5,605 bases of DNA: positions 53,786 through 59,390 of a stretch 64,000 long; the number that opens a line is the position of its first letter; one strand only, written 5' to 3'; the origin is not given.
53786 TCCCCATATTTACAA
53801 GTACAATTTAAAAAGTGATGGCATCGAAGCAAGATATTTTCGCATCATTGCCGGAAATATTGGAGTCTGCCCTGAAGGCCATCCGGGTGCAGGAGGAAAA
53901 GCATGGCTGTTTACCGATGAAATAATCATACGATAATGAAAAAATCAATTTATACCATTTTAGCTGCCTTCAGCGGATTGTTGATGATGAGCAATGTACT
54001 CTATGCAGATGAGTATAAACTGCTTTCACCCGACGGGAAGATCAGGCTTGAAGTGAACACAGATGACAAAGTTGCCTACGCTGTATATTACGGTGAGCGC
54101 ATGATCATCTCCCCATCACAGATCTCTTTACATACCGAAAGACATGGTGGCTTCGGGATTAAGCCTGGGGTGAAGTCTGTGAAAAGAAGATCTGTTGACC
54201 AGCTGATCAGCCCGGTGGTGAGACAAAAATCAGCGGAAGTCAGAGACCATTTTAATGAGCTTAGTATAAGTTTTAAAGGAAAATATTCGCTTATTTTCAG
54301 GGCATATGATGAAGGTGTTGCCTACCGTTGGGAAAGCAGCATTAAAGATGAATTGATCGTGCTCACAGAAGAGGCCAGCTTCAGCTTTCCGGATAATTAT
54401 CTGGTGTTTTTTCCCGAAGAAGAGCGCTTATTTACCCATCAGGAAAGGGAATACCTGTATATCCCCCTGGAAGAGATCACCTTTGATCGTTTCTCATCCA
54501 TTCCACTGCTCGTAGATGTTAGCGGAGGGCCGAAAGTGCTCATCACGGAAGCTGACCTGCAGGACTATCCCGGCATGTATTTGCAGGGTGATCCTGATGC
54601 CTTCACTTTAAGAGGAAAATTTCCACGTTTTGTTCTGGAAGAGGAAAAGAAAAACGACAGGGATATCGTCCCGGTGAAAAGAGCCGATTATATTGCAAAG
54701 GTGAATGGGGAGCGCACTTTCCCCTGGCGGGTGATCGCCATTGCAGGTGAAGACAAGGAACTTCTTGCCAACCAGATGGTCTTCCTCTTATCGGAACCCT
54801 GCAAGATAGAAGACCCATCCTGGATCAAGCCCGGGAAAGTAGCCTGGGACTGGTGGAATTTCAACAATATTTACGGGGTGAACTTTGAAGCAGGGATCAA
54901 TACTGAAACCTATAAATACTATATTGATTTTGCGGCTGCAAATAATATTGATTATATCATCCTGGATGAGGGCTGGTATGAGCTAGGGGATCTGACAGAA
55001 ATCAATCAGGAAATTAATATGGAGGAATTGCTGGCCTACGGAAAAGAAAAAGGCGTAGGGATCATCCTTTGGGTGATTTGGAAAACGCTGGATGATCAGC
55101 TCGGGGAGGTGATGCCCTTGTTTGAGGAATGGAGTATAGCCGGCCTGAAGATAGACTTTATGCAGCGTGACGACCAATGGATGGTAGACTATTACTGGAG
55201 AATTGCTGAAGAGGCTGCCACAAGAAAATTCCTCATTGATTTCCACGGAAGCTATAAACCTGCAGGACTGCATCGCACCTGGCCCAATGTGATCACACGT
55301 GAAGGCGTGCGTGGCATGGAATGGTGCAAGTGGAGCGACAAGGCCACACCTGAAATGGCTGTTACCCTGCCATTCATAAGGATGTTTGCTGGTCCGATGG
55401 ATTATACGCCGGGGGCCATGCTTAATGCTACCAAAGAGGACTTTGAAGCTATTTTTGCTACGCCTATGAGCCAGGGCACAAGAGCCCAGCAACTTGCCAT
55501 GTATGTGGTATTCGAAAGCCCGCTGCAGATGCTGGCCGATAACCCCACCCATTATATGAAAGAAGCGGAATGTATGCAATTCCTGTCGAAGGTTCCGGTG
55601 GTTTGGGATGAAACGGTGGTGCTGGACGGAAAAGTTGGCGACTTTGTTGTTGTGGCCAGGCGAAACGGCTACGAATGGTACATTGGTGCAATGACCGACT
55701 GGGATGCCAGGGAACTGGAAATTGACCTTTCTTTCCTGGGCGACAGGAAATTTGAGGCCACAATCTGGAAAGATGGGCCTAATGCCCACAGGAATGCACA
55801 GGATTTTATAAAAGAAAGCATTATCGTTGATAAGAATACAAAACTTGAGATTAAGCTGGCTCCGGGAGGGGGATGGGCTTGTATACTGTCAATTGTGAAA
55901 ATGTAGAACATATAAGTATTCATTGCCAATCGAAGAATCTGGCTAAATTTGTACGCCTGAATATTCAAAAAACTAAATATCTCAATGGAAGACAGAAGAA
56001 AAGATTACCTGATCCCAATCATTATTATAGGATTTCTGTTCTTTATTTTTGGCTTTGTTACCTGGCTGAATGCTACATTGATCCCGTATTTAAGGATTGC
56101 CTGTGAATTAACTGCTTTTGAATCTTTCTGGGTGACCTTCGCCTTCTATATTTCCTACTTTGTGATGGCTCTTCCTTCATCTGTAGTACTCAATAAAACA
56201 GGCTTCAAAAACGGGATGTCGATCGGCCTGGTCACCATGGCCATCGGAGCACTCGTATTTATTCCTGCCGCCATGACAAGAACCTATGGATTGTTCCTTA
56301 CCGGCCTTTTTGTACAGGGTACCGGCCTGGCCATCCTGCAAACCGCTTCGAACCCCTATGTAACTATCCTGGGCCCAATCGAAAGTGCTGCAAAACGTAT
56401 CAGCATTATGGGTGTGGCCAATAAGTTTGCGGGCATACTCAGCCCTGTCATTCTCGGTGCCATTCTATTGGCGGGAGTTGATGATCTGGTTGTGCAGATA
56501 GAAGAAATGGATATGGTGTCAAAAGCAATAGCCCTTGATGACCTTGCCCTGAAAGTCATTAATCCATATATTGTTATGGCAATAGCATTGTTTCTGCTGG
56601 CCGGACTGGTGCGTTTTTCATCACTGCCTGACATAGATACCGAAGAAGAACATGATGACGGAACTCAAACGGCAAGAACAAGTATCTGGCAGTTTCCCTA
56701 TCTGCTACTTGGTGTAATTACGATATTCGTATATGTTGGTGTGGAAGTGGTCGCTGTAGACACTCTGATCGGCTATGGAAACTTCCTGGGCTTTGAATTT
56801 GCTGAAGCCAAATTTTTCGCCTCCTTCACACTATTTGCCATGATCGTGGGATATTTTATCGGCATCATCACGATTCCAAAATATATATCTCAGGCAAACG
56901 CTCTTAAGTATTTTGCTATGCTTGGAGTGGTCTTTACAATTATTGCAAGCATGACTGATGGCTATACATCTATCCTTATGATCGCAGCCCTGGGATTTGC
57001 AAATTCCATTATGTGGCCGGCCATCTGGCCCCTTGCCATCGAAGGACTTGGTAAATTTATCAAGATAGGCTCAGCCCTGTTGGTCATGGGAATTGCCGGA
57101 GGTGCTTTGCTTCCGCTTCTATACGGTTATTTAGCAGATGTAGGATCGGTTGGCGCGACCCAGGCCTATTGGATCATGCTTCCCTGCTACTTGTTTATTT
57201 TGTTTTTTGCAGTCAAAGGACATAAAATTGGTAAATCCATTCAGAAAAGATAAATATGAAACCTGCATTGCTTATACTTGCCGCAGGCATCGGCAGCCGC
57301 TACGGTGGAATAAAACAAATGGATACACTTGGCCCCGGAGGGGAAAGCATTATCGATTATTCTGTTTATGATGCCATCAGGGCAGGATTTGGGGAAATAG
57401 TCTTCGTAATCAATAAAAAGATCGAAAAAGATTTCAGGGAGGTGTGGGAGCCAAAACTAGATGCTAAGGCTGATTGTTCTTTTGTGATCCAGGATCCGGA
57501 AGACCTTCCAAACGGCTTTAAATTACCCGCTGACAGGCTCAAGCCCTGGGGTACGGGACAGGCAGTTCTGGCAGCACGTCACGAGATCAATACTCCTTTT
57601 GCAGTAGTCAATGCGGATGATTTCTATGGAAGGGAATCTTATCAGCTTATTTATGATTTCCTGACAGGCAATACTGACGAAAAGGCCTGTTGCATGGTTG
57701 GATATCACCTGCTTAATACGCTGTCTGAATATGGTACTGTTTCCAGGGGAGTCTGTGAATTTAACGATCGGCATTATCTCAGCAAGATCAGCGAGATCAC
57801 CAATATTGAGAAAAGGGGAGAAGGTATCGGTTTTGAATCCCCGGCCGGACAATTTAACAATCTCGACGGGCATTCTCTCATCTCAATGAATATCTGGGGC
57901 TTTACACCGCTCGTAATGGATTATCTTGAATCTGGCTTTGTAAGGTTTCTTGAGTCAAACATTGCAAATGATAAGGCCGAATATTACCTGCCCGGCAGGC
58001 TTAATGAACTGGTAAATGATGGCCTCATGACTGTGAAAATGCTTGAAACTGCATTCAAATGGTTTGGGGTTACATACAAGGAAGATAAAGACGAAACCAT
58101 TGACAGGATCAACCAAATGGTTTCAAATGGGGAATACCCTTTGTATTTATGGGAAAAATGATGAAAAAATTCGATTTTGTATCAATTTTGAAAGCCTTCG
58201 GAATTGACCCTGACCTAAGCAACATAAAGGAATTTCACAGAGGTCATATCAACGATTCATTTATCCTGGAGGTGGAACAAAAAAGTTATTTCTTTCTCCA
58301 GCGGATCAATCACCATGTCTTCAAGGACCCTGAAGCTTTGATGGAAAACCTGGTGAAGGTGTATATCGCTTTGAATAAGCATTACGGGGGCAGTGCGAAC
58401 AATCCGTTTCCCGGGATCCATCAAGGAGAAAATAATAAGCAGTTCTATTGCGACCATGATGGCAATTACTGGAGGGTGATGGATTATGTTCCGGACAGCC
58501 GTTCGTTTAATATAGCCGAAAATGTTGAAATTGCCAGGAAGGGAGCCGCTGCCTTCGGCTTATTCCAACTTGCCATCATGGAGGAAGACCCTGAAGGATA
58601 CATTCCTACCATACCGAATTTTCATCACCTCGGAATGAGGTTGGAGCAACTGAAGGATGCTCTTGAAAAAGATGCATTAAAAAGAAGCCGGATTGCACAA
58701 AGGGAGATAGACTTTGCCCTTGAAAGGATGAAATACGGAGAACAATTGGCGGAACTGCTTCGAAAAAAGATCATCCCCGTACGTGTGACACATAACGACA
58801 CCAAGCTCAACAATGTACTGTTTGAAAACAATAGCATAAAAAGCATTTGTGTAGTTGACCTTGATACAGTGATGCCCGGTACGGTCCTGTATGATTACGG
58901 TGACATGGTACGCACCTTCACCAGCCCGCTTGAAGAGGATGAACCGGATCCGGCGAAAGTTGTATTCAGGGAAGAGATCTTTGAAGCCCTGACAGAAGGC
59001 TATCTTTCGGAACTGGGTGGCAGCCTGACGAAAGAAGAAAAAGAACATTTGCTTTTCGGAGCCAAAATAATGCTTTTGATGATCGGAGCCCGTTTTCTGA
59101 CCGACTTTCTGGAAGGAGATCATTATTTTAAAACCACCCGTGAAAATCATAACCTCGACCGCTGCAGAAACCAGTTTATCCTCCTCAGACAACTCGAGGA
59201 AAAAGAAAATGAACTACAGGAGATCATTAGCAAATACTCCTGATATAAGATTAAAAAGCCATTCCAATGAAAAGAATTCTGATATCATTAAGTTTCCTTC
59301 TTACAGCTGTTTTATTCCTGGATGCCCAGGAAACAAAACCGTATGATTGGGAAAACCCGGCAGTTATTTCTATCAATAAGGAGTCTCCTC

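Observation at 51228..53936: A 902 aa multidomain GH-like protein with an SDEP motif may be an unclassified HexNAc-active hydrolase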

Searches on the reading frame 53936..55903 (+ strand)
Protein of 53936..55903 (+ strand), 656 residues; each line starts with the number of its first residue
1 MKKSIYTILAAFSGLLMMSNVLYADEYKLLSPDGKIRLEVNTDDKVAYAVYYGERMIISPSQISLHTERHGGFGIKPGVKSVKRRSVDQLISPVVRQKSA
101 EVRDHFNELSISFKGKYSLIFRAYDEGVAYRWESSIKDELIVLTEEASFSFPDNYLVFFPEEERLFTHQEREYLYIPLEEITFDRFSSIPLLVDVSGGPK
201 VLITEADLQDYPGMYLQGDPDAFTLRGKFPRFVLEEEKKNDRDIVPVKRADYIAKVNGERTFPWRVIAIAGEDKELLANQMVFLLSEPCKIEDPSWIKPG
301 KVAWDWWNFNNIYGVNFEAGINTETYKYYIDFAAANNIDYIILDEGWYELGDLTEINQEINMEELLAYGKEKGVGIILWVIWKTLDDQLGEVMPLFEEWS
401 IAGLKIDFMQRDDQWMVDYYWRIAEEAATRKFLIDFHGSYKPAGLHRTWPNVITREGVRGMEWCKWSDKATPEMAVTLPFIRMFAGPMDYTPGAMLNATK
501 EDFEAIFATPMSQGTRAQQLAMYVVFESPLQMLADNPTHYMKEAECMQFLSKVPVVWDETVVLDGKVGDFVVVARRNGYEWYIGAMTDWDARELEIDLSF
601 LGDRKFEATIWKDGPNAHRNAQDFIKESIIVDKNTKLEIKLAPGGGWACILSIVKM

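Call 3: search_protein_families(library=pfam, proteins=[window:53936-55903:+], max_evalue=0.01)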
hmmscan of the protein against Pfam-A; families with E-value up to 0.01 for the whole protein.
window:53936-55903:+ (656 aa): 3 families
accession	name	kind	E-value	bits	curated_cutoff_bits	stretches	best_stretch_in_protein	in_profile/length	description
PF10566.15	Glyco_hydro_97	-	4.9e-110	367.7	32.5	1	293-554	1-275/275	Glycoside hydrolase 97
PF14508.12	GH97_N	-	2.6e-55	187.9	25.3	1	30-288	2-229/229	Glycosyl-hydrolase 97 N-terminal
PF14509.12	GH97_C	-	5.3e-34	116.8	25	1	556-651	1-96/97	Glycosyl-hydrolase 97 C-terminal, oligomerisation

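Call 4: search_protein_families(library=ncbifam, proteins=[window:53936-55903:+], max_evalue=0.01)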
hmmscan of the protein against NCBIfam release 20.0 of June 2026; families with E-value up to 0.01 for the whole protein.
window:53936-55903:+ (656 aa): 1 family
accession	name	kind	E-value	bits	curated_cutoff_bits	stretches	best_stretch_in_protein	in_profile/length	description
NF053844.1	RetAlphGalacBctrd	equivalog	4.2e-237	788.5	800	1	15-650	11-660/662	retaining alpha-galactosidase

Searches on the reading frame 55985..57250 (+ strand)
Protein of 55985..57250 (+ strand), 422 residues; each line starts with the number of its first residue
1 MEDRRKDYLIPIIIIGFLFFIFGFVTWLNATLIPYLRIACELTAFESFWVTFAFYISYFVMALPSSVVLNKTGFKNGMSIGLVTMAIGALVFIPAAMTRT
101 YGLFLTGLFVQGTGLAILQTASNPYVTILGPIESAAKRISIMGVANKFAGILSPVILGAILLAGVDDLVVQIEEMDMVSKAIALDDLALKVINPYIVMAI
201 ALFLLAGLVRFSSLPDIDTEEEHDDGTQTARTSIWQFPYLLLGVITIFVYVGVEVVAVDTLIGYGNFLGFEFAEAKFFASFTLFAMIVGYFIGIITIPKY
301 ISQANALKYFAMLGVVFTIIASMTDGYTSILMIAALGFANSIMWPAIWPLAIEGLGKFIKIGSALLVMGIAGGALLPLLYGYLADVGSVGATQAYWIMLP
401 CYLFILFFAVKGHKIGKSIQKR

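Call 3: search_protein_families(library=pfam, proteins=[window:55985-57250:+], max_evalue=0.01)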
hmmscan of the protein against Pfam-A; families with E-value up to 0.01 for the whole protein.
window:55985-57250:+ (422 aa): 1 family
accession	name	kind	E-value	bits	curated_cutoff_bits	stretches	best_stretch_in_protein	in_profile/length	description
PF07690.21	MFS_1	-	9.1e-18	64.7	33.4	1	16-355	2-323/347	Major Facilitator Superfamily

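Call 55: search_protein_families(library=ncbifam, proteins=[window:55985-57250:+], max_evalue=0.00001)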
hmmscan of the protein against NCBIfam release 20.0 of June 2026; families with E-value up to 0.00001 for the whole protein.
window:55985-57250:+ (422 aa): 4 families
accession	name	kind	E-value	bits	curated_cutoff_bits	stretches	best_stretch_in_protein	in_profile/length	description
NF046060.1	NagP_SO3503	equivalog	4.5e-122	408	625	1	7-415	3-421/423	N-acetylglucosamine MFS transporter NagP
TIGR01272.1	gluP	subfamily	1.1e-89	301.1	202.55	1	92-408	1-310/310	glucose/galactose MFS transporter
TIGR00885.1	fucP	equivalog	3e-60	204.5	280.4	1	8-409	1-408/410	L-fucose:H+ symporter permease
NF007524.0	PRK10133.1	equivalog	1.4e-51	175.7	427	1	3-409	19-429/438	L-fucose:H+ symporter permease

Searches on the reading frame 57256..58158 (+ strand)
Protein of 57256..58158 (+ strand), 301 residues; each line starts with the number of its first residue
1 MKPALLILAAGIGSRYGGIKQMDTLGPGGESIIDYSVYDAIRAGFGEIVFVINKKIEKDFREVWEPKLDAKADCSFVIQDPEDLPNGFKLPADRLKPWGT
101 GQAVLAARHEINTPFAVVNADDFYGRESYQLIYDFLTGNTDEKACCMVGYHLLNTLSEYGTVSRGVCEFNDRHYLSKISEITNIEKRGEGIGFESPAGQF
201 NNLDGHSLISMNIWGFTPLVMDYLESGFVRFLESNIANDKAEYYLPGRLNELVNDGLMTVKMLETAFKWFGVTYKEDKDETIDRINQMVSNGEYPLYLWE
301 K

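Call 12: search_protein_families(library=pfam, proteins=[window:57256-58158:+], max_evalue=0.001)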
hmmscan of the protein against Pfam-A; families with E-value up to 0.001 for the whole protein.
window:57256-58158:+ (301 aa): 2 families
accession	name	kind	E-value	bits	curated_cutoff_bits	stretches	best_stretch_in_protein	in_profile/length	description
PF00483.29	NTP_transferase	-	1.1e-05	25.6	21.2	1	6-165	3-152/245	Nucleotidyl transferase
PF12804.13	NTP_transf_3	-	4.7e-05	24.1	27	1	6-55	2-49/160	MobA-like NTP transferase domain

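Call 55: search_protein_families(library=ncbifam, proteins=[window:57256-58158:+], max_evalue=0.00001)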
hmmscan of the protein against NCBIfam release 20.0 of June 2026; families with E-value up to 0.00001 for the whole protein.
window:57256-58158:+ (301 aa): 0 families

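Call 57: search_solved_structures(query=window:57256-58158:+, max_evalue=0.01)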
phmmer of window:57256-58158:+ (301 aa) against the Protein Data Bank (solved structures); distinct sequences matched with E-value up to 0.01: 7.
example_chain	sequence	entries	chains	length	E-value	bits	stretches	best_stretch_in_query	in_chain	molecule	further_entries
3pnn_A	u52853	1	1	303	3.2e-88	299.2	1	1-298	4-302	Conserved domain protein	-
9o90_A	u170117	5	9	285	0.00011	24.8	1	9-127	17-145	UTP--glucose-1-phosphate uridylyltransferase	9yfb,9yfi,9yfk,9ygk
2ux8_A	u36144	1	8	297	0.00089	21.8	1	9-124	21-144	GLUCOSE-1-PHOSPHATE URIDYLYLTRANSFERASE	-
5vct_A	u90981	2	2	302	0.0036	19.8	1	10-124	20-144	UTP--glucose-1-phosphate uridylyltransferase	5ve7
5i1f_A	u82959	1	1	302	0.0045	19.5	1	10-124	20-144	UTP--glucose-1-phosphate uridylyltransferase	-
7o2n_A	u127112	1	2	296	0.006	19.1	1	6-130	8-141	Probable UTP--glucose-1-phosphate uridylyltransferase YngB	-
7b1r_A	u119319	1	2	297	0.0061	19.1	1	6-130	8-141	Probable UTP--glucose-1-phosphate uridylyltransferase YngB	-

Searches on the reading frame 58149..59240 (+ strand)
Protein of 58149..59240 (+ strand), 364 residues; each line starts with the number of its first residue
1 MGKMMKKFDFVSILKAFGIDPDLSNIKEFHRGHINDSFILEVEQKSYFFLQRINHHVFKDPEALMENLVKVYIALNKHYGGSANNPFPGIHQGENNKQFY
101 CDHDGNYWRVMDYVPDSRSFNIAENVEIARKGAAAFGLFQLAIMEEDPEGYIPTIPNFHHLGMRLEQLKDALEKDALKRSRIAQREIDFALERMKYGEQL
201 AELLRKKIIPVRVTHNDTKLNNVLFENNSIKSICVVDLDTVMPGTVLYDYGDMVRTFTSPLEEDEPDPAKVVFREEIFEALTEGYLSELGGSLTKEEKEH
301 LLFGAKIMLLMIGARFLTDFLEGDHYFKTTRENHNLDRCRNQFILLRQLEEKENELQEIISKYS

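Call 12: search_protein_families(library=pfam, proteins=[window:58149-59240:+], max_evalue=0.001)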
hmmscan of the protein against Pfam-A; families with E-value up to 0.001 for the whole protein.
window:58149-59240:+ (364 aa): 1 family
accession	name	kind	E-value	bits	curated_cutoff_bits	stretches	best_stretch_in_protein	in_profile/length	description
PF01636.29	APH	-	7.3e-14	52.5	23.2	1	26-262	2-218/239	Phosphotransferase enzyme family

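Call 55: search_protein_families(library=ncbifam, proteins=[window:58149-59240:+], max_evalue=0.00001)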
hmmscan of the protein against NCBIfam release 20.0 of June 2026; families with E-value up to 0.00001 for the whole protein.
window:58149-59240:+ (364 aa): 0 families

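Call 56: search_solved_structures(query=window:58149-59240:+, max_evalue=0.01)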
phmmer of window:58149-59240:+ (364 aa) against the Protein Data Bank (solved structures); distinct sequences matched with E-value up to 0.01: 3.
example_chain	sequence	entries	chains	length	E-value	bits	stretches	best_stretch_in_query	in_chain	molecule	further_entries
4wh1_A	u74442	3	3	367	3e-67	230.5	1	13-361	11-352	N-acetylhexosamine 1-kinase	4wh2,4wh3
4ocj_A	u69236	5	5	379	3e-67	230.5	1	13-361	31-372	N-acetylhexosamine 1-phosphate kinase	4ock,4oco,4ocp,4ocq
4ocu_A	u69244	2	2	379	2.1e-63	217.9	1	13-361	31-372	N-acetylhexosamine 1-phosphate kinase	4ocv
